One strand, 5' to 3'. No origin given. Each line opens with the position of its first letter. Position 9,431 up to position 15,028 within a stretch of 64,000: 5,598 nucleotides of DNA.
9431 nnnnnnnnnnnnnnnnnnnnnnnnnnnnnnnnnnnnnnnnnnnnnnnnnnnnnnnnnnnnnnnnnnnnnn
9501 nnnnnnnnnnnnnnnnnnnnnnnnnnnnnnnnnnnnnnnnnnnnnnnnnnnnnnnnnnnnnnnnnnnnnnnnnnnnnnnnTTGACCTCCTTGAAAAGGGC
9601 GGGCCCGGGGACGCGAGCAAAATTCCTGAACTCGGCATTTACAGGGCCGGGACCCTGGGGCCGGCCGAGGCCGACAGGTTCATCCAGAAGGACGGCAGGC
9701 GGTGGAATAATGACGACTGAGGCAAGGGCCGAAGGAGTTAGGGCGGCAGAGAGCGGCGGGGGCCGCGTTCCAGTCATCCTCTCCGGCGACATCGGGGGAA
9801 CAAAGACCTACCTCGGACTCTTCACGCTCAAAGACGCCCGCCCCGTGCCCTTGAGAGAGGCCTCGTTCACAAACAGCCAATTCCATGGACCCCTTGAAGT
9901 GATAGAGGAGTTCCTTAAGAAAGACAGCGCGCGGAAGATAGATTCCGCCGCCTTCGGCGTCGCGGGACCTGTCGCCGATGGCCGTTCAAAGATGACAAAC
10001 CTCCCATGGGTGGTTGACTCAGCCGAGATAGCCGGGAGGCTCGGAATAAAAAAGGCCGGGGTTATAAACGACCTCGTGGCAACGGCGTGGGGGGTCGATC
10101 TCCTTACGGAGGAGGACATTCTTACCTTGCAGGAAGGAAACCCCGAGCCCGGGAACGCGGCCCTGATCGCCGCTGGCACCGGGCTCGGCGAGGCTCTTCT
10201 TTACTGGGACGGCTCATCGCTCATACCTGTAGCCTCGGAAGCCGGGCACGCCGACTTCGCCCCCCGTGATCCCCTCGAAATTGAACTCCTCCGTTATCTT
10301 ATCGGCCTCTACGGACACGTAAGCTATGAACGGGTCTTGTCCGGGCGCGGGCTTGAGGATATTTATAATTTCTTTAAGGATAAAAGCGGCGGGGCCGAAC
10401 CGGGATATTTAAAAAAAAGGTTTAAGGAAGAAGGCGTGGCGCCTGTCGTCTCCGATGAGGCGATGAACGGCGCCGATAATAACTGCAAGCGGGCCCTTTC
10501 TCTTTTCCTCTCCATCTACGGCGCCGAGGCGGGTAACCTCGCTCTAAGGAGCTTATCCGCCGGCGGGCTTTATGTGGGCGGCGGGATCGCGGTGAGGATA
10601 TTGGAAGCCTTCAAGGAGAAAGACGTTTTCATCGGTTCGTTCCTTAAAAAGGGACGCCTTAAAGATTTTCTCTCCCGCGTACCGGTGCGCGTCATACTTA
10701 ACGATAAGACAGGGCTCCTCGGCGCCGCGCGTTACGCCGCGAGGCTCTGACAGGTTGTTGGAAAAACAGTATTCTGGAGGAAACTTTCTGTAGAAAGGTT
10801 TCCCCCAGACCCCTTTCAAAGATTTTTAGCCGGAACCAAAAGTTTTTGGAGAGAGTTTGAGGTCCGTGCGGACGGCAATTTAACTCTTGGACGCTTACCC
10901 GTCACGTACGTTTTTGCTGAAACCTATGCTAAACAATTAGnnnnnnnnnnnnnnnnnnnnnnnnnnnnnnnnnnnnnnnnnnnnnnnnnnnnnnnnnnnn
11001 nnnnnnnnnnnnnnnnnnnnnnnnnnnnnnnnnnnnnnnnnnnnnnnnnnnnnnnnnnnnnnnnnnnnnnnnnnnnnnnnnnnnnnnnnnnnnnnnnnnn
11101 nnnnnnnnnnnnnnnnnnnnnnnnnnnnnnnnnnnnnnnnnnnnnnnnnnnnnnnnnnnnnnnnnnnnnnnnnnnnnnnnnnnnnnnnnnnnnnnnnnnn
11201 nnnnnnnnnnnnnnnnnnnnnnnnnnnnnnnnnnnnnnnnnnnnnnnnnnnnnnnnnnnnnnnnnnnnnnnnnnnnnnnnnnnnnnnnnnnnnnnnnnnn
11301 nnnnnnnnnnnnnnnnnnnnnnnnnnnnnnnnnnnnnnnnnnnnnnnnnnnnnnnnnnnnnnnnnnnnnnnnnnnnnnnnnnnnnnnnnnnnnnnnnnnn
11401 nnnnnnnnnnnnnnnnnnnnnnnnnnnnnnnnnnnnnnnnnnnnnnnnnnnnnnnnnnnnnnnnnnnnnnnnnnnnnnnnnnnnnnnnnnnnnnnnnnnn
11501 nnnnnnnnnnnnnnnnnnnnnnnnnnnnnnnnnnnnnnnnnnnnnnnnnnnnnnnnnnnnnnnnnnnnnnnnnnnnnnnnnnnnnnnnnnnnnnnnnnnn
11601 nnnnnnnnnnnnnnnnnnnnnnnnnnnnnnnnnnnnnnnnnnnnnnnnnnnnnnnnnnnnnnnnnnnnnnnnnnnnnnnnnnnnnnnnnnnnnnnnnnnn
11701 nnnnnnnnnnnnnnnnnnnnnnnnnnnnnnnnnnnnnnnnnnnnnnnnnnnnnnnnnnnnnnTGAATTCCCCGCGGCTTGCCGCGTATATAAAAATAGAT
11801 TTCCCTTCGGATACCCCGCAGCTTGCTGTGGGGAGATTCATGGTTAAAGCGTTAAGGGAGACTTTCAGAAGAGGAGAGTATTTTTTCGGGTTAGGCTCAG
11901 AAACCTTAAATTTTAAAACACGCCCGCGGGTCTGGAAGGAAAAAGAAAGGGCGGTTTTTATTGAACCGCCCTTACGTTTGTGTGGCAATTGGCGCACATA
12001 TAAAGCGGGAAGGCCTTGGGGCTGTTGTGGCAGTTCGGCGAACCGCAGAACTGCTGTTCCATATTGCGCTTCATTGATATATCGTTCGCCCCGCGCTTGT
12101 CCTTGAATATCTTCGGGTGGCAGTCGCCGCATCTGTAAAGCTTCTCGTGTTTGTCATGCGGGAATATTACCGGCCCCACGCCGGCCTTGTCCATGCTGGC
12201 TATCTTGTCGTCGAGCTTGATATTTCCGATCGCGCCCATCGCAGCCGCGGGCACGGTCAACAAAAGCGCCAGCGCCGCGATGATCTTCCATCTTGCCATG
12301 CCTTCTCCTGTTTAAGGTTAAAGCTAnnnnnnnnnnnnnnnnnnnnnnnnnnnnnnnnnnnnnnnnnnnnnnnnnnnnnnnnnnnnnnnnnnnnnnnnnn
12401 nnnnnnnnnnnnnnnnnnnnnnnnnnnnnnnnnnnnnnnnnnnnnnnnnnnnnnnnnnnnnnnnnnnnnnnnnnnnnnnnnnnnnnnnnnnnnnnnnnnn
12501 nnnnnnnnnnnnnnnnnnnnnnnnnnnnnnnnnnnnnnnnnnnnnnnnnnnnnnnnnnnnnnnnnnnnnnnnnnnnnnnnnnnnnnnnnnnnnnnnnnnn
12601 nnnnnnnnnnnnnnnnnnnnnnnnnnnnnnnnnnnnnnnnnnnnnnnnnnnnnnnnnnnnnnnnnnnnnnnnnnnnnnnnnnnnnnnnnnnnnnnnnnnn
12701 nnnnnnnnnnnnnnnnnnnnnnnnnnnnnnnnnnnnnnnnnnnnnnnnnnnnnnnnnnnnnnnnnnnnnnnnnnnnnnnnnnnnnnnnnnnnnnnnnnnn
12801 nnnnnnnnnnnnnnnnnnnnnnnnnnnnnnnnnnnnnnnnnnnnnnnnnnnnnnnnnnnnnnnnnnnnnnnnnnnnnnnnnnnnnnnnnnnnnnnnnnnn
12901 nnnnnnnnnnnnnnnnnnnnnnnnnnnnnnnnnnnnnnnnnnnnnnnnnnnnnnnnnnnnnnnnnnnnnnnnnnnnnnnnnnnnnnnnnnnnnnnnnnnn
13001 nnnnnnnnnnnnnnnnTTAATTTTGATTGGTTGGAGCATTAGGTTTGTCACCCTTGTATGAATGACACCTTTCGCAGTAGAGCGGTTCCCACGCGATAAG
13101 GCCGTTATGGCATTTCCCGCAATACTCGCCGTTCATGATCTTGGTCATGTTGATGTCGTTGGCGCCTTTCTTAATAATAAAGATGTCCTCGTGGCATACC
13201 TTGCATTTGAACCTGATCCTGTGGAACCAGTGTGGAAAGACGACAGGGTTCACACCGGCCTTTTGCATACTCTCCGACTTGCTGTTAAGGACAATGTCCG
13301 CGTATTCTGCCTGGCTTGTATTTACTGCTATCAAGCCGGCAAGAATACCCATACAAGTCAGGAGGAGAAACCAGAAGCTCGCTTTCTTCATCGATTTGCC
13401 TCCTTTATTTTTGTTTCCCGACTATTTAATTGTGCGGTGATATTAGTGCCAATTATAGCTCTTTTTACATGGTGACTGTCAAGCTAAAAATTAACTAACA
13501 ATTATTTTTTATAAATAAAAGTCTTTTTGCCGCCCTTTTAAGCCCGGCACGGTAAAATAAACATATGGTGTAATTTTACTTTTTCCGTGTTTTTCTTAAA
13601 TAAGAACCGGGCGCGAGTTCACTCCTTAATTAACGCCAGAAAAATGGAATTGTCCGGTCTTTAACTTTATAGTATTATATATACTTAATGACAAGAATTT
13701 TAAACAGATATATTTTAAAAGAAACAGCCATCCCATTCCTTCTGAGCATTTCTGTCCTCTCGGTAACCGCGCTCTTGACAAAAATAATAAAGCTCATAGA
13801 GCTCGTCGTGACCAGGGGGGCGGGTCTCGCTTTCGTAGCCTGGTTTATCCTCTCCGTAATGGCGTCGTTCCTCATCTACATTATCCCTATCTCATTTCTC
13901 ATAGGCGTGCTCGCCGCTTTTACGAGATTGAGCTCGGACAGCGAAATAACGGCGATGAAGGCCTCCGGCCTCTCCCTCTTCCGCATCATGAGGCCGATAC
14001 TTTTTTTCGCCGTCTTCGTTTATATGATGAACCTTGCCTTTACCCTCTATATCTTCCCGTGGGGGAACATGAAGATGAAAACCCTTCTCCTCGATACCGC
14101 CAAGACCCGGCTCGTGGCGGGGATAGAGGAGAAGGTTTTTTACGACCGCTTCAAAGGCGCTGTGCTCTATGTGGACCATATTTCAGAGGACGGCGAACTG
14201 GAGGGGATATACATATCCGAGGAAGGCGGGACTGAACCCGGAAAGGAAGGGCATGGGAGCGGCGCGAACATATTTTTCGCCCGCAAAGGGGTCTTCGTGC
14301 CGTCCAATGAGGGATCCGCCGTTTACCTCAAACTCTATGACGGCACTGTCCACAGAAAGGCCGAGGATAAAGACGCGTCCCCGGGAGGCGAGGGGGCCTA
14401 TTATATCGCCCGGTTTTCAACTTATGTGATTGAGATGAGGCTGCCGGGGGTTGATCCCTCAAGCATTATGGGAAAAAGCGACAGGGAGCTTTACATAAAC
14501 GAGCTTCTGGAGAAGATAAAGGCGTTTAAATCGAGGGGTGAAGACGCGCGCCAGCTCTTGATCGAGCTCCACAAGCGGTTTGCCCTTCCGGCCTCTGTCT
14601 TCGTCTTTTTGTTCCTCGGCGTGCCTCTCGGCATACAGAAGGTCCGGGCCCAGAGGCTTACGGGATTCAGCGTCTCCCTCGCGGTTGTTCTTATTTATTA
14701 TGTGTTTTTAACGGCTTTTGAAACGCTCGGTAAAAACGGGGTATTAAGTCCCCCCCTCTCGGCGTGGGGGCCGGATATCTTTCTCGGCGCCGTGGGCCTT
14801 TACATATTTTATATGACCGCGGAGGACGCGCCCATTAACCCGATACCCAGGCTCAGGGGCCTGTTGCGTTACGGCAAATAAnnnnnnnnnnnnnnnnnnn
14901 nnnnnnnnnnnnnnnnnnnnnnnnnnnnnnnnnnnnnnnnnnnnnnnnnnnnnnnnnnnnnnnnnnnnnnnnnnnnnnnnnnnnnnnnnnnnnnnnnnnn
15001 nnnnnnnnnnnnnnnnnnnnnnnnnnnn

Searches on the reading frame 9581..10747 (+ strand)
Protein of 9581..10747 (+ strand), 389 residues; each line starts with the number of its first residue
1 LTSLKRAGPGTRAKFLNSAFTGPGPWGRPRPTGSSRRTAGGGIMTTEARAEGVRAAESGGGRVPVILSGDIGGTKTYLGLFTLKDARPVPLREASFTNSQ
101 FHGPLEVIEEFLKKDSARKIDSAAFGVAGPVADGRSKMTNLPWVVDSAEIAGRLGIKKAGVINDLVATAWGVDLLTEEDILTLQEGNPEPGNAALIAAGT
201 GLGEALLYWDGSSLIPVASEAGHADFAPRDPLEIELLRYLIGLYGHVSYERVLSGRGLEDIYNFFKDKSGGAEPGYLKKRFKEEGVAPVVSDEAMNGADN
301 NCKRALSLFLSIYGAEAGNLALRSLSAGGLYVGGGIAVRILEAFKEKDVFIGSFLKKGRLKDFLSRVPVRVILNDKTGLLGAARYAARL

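Call 27: search_protein_families(library=pfam, proteins=[window:9581-10747:+], max_evalue=0.0001)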
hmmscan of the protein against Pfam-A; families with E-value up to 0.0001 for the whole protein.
window:9581-10747:+ (389 aa): 1 family
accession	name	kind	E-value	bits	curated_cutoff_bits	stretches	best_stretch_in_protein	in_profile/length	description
PF02685.22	Glucokinase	-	2.1e-96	323.1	22.1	1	67-387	1-312/314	Glucokinase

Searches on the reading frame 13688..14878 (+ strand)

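Call 27: search_protein_families(library=pfam, proteins=[window:13688-14878:+], max_evalue=0.0001)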
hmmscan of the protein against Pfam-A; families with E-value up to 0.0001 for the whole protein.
window:13688-14878:+ (397 aa): 1 family
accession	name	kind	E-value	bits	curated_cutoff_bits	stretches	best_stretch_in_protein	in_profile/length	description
PF03739.19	LptF_LptG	-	9.7e-82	275.3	27.9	1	7-375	1-352/353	Lipopolysaccharide export system permease LptF/LptG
